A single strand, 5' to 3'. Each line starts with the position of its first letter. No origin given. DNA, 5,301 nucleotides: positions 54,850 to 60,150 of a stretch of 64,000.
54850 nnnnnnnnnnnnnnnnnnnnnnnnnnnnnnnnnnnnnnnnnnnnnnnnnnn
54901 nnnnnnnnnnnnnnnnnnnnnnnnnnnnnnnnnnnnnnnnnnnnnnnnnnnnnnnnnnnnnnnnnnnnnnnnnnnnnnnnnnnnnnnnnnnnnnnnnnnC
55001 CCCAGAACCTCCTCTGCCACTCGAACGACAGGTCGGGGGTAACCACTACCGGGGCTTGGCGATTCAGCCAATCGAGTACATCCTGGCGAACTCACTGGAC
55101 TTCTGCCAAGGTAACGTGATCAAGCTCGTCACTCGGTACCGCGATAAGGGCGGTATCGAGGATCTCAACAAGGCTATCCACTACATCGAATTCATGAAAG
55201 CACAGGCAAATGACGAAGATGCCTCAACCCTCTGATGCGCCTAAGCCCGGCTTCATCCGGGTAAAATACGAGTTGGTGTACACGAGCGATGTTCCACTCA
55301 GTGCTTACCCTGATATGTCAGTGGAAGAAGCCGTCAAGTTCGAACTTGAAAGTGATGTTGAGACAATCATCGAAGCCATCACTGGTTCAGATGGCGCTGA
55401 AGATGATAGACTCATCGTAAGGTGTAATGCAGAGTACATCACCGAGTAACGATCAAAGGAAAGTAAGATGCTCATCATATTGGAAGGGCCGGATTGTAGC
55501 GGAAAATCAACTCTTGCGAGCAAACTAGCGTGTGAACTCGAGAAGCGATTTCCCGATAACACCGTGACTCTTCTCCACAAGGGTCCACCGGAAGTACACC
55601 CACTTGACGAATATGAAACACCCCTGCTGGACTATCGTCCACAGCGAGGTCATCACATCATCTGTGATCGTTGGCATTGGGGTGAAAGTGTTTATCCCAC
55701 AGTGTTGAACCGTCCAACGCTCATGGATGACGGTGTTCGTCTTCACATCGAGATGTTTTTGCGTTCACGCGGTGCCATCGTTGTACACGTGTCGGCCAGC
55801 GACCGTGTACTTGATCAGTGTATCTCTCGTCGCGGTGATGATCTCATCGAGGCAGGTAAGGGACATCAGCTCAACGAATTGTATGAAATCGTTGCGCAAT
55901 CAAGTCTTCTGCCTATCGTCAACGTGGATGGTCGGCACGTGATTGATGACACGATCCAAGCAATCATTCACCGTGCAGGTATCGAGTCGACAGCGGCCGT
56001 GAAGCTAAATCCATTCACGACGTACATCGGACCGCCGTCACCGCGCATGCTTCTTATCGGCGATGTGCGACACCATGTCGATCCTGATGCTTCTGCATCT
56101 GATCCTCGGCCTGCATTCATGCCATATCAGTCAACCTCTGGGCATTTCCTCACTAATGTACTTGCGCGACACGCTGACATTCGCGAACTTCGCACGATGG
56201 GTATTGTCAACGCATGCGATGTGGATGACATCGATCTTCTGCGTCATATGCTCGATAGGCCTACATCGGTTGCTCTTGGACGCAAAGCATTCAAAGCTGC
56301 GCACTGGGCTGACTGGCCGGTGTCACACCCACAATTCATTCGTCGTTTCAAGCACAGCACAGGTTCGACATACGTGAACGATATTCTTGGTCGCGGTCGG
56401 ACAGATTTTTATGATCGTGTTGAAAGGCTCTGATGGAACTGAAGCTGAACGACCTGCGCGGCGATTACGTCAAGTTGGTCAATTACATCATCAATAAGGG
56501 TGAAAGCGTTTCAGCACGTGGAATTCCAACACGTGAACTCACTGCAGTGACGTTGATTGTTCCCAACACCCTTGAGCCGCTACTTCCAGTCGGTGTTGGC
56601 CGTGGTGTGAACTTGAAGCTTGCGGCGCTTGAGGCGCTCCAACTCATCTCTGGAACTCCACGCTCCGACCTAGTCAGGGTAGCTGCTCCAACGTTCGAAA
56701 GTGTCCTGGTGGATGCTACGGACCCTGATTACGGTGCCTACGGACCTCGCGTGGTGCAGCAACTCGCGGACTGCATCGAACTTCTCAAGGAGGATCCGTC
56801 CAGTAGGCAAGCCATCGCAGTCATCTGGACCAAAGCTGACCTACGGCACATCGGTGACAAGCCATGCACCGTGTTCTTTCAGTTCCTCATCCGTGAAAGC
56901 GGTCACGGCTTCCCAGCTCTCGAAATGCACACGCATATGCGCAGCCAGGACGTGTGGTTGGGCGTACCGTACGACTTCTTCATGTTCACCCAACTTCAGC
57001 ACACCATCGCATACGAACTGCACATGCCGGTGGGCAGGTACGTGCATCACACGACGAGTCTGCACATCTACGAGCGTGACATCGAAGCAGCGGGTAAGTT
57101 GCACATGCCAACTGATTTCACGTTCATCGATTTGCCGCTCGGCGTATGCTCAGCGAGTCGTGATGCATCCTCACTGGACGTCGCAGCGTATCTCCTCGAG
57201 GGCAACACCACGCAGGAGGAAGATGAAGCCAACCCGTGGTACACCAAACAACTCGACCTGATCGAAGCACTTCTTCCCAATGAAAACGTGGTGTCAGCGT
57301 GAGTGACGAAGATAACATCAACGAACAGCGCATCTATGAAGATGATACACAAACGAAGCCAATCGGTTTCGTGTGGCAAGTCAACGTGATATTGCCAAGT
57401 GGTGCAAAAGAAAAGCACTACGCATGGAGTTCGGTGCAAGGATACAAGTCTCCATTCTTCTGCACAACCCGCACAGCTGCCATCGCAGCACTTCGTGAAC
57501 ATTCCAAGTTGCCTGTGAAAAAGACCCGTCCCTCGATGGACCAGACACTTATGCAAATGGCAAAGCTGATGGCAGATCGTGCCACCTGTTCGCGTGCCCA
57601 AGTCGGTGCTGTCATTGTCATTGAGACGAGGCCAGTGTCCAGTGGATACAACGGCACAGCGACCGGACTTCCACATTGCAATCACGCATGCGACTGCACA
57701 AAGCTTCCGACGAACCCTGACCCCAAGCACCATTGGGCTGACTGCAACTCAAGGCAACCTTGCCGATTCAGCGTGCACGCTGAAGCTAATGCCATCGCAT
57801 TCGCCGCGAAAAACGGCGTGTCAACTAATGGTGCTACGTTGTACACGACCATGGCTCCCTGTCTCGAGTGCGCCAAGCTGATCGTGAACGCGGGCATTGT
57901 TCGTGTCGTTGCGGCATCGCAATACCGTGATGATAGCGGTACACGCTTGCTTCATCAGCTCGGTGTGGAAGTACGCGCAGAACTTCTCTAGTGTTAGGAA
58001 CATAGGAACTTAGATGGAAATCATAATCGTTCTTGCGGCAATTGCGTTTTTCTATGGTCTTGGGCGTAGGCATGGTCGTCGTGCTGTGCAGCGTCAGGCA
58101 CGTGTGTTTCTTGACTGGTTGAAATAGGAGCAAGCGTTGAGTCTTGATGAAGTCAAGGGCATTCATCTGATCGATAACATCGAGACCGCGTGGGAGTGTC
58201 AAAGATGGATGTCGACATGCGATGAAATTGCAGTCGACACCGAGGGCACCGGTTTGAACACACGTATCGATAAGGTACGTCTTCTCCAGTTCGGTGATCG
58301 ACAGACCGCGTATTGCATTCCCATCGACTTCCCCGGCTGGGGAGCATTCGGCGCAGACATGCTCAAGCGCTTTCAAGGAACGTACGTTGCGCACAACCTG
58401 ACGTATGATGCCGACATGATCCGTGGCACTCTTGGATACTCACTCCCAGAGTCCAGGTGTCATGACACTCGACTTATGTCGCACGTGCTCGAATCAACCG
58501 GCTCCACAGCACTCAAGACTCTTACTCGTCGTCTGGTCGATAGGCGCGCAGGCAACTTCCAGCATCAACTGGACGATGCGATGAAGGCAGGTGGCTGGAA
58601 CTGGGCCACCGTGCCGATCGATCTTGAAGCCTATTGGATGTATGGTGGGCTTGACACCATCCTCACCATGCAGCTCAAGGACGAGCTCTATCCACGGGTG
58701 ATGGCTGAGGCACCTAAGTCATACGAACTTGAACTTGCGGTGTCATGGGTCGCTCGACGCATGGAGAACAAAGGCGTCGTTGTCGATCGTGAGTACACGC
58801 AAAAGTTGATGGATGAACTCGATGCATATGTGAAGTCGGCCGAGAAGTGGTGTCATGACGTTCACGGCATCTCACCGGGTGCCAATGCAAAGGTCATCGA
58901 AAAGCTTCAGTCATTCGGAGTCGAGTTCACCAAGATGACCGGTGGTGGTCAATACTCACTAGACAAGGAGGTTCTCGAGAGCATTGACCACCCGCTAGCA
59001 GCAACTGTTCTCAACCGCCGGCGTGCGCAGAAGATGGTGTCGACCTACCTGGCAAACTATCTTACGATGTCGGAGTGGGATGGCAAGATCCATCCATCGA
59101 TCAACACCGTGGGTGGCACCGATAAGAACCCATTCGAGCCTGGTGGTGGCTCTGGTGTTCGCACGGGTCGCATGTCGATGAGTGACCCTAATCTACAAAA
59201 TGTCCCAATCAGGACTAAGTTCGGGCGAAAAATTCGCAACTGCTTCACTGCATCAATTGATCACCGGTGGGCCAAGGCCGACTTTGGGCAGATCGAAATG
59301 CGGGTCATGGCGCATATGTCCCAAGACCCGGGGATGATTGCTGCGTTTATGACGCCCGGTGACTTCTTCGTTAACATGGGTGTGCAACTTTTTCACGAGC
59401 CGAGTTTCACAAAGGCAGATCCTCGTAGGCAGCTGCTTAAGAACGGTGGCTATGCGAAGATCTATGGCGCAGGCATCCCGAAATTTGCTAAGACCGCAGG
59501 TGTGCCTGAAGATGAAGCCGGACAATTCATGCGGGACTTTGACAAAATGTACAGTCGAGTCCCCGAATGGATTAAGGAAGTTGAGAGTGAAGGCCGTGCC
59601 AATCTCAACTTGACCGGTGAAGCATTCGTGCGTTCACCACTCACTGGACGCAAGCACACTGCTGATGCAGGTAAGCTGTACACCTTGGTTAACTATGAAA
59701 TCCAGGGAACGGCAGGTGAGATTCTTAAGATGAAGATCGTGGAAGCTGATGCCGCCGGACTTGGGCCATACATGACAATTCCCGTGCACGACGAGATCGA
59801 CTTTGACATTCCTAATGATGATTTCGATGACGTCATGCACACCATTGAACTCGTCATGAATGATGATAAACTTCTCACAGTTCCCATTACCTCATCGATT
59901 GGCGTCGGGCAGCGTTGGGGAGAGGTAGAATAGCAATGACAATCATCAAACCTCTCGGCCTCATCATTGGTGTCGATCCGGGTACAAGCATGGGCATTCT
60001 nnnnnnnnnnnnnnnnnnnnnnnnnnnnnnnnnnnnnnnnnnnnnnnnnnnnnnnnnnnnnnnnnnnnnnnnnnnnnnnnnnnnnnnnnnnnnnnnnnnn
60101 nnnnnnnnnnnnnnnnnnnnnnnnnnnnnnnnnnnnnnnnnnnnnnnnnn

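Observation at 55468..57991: Coupled kinase / ThyA-like (Asn to Asp) / deaminase module suggests non-canonical pyrimidine synthesis, alongside a separate ThyX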

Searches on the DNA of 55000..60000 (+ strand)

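Call 5: search_dna_similar(query=window:55000-60000:+, collection=phages, mode=near, max_rows=25)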
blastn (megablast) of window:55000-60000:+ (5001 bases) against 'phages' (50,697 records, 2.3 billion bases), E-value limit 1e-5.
No match.
